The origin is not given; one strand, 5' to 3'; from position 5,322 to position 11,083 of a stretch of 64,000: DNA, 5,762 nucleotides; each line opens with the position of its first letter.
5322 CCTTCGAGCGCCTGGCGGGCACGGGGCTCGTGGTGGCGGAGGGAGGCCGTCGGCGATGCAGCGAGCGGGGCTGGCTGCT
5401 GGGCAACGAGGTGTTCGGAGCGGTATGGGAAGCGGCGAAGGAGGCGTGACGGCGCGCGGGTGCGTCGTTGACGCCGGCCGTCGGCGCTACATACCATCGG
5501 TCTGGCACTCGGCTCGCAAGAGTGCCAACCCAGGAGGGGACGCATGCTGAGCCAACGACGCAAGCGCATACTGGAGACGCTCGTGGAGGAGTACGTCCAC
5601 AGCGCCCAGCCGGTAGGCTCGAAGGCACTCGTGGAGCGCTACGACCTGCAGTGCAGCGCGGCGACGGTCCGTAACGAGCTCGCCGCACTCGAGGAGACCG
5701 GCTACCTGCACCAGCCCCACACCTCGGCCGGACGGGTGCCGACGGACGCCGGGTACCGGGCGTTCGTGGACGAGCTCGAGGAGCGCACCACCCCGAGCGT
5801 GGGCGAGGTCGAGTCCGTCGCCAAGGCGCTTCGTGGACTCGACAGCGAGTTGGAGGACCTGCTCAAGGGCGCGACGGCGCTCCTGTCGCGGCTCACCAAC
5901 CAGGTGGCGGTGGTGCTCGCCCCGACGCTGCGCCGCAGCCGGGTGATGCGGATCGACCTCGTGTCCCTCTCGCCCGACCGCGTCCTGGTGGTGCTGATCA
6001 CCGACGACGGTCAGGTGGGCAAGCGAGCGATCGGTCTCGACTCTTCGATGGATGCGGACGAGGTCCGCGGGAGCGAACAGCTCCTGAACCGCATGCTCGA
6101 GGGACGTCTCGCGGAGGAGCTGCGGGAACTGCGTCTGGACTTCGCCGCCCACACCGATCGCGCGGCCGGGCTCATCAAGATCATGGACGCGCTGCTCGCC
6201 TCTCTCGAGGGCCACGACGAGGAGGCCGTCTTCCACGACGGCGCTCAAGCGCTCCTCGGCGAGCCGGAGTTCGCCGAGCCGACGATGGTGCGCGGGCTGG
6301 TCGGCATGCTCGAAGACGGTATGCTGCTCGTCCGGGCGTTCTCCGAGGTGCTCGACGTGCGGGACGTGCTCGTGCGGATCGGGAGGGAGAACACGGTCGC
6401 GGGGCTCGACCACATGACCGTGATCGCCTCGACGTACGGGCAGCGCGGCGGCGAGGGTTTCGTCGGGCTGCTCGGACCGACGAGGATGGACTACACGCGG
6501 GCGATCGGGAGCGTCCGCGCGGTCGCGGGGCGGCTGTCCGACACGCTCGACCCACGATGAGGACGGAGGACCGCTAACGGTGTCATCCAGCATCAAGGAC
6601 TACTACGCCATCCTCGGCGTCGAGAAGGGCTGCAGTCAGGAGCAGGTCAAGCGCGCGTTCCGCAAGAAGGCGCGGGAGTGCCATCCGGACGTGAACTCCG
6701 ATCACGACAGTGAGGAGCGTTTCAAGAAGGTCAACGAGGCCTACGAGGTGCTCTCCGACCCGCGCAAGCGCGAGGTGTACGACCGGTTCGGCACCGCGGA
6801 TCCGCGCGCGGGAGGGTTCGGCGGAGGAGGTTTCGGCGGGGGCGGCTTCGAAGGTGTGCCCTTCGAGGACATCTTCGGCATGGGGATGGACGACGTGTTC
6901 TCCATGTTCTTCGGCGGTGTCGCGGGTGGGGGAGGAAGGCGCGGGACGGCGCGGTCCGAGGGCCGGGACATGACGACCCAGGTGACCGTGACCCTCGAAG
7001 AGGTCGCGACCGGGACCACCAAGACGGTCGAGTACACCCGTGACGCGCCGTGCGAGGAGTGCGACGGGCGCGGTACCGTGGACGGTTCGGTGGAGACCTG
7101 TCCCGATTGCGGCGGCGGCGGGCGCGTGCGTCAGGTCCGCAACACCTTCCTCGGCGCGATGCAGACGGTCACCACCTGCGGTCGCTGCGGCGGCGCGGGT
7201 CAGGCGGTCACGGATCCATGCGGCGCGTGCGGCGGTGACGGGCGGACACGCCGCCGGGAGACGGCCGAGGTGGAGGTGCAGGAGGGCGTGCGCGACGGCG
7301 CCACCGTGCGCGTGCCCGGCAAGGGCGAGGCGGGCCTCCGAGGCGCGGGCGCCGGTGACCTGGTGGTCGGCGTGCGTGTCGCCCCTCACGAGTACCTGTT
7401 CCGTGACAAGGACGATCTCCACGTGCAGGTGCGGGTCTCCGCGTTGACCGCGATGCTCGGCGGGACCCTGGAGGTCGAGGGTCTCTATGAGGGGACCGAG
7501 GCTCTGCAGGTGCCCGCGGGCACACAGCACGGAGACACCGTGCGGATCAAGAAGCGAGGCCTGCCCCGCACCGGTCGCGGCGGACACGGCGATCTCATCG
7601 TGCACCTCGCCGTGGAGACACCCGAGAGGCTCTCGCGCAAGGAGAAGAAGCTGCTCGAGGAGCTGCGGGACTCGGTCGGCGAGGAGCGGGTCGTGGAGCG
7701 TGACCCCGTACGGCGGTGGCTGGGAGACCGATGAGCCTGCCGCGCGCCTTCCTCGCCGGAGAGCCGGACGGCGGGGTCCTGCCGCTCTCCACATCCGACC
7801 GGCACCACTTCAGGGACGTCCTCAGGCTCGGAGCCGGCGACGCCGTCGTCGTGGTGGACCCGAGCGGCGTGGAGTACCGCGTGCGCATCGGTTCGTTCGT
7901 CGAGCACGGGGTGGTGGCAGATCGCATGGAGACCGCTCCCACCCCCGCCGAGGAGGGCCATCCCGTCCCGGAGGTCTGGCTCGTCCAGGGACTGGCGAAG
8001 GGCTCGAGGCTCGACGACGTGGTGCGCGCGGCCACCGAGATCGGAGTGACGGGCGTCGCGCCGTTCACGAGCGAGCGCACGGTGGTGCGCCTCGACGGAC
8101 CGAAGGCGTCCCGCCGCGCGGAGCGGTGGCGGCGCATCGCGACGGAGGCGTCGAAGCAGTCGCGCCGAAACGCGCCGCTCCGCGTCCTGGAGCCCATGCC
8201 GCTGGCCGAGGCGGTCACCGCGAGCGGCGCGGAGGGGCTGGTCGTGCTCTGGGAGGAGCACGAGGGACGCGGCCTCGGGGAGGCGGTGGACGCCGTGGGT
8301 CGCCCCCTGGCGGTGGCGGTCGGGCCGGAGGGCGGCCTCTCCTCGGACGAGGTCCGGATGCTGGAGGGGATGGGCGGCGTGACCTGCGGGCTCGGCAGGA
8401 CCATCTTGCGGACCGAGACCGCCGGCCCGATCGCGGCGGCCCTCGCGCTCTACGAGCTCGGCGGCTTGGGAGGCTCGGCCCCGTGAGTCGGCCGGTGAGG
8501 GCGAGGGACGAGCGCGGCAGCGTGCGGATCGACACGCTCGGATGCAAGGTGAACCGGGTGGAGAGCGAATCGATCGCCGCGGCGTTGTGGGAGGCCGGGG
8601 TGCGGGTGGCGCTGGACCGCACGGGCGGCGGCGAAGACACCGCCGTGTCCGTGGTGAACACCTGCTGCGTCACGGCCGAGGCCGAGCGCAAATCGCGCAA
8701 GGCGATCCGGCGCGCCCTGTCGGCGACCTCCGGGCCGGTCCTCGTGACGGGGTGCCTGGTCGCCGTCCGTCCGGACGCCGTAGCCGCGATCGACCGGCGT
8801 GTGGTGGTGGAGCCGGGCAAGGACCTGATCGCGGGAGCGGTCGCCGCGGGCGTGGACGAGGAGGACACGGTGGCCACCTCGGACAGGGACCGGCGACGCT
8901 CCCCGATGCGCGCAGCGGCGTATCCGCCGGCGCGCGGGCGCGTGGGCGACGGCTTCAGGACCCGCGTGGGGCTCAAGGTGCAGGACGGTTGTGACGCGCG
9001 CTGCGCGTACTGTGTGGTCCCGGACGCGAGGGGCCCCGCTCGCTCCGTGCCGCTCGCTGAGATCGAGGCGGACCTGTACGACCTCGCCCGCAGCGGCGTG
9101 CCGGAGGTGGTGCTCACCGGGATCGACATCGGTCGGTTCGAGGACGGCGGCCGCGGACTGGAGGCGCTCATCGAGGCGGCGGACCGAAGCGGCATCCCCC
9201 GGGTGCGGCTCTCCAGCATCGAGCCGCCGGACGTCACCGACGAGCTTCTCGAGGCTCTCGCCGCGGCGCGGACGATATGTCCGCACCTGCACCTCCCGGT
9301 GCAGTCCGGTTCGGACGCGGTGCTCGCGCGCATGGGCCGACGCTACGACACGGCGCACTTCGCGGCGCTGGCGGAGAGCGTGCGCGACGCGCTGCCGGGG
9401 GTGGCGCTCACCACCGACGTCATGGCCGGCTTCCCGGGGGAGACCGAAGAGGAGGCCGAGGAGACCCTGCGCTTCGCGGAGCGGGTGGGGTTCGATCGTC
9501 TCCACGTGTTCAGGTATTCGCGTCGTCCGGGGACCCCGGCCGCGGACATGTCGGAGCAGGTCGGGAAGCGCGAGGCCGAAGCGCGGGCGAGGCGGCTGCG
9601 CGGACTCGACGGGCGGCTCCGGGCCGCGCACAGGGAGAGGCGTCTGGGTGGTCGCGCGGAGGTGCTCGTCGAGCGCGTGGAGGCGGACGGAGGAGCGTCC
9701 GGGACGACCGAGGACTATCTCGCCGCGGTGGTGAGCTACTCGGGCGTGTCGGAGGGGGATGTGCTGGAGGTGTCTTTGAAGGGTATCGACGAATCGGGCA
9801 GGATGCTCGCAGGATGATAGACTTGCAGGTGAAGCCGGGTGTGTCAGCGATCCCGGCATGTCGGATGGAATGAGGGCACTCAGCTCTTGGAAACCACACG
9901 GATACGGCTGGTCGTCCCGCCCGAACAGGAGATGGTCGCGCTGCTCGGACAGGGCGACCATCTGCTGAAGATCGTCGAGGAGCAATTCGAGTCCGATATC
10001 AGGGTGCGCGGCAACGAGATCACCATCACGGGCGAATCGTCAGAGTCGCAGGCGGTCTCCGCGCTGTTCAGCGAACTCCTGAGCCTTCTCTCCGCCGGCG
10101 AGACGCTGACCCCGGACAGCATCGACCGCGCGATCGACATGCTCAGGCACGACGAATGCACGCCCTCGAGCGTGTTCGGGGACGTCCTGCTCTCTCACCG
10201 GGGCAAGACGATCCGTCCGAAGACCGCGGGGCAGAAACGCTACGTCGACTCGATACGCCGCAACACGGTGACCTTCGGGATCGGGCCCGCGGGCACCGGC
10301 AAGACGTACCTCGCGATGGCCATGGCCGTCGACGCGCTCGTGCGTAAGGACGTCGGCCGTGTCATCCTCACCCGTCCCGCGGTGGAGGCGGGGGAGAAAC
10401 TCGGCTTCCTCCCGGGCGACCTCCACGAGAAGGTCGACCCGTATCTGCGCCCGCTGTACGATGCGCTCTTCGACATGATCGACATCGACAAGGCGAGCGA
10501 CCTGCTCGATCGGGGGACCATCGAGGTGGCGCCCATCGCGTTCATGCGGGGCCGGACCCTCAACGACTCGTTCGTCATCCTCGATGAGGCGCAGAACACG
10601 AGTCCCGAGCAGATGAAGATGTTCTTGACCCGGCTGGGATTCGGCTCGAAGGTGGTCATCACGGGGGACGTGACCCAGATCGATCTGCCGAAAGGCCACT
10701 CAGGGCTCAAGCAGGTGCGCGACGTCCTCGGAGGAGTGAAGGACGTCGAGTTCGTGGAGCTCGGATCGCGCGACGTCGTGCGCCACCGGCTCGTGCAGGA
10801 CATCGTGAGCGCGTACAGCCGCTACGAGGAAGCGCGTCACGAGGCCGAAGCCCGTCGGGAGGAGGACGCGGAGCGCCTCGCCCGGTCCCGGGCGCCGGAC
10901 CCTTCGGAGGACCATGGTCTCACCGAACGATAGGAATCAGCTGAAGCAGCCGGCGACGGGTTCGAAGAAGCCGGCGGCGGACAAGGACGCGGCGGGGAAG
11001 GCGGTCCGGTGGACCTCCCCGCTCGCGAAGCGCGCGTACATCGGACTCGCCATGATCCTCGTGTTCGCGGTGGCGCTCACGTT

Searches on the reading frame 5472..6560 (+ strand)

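Call 40: search_protein_families(library=pfam, proteins=[window:5472-6560:+], max_evalue=0.00001)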
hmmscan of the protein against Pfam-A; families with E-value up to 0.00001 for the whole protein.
window:5472-6560:+ (362 aa): 1 family
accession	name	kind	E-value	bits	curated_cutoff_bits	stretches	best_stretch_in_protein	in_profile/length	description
PF01628.27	HrcA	-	1.2e-47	163.1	22.2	1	128-345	1-215/215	HrcA protein C terminal domain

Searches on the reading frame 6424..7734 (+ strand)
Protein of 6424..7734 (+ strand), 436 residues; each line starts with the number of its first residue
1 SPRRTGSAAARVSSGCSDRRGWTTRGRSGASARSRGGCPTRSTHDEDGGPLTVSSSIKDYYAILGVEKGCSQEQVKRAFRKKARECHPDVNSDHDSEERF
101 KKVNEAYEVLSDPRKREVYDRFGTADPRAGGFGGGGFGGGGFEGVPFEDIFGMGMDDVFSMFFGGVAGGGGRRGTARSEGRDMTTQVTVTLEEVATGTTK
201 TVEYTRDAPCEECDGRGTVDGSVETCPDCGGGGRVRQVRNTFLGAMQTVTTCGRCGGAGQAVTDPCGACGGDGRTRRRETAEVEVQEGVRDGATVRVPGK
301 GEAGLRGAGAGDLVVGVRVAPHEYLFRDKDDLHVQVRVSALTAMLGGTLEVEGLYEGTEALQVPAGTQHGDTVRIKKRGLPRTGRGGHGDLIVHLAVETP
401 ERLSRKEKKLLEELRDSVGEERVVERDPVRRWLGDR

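Call 40: search_protein_families(library=pfam, proteins=[window:6424-7734:+], max_evalue=0.00001)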
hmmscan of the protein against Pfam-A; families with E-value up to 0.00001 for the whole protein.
window:6424-7734:+ (436 aa): 3 families
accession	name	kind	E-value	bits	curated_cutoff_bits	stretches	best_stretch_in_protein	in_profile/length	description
PF01556.23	DnaJ_C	-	9.7e-42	143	26.6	1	184-400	2-152/152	DnaJ C terminal domain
PF00226.36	DnaJ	-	2.3e-25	88.9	27.8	1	59-120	1-63/63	DnaJ domain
PF00684.25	DnaJ_CXXCXGXG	-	1.1e-12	48.4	32.7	1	210-273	1-65/65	DnaJ central domain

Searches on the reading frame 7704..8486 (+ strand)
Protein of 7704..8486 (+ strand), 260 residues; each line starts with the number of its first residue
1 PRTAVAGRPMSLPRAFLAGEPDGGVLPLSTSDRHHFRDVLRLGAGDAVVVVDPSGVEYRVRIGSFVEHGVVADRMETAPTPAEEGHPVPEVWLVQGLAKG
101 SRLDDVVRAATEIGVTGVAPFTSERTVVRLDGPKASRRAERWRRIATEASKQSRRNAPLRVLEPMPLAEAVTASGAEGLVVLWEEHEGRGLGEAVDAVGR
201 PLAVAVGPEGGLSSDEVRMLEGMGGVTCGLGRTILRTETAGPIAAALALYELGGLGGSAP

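Call 40: search_protein_families(library=pfam, proteins=[window:7704-8486:+], max_evalue=0.00001)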
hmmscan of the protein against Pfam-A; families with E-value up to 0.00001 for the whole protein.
window:7704-8486:+ (260 aa): 2 families
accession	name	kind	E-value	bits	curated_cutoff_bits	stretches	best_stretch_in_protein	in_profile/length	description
PF04452.19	Methyltrans_RNA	-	5.1e-39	133.9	23.9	1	87-247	4-163/165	RNA methyltransferase domain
PF20260.4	PUA_4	-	3e-06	27.7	23.9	1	31-62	4-35/48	RNA methyltransferase PUA domain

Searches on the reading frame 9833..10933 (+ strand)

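Call 40: search_protein_families(library=pfam, proteins=[window:9833-10933:+], max_evalue=0.00001)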
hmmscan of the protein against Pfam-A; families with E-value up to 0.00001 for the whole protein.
window:9833-10933:+ (366 aa): 3 families
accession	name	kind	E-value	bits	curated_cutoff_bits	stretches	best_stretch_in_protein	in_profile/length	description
PF02562.22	PhoH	-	2.1e-95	318.5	27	1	127-328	2-204/205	PhoH-like protein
PF13604.12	AAA_30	-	6.5e-09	36.2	27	1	132-283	4-128/191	AAA domain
PF13245.12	AAA_19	-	4.7e-06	27.3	25.1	0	134-283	1-129/134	AAA domain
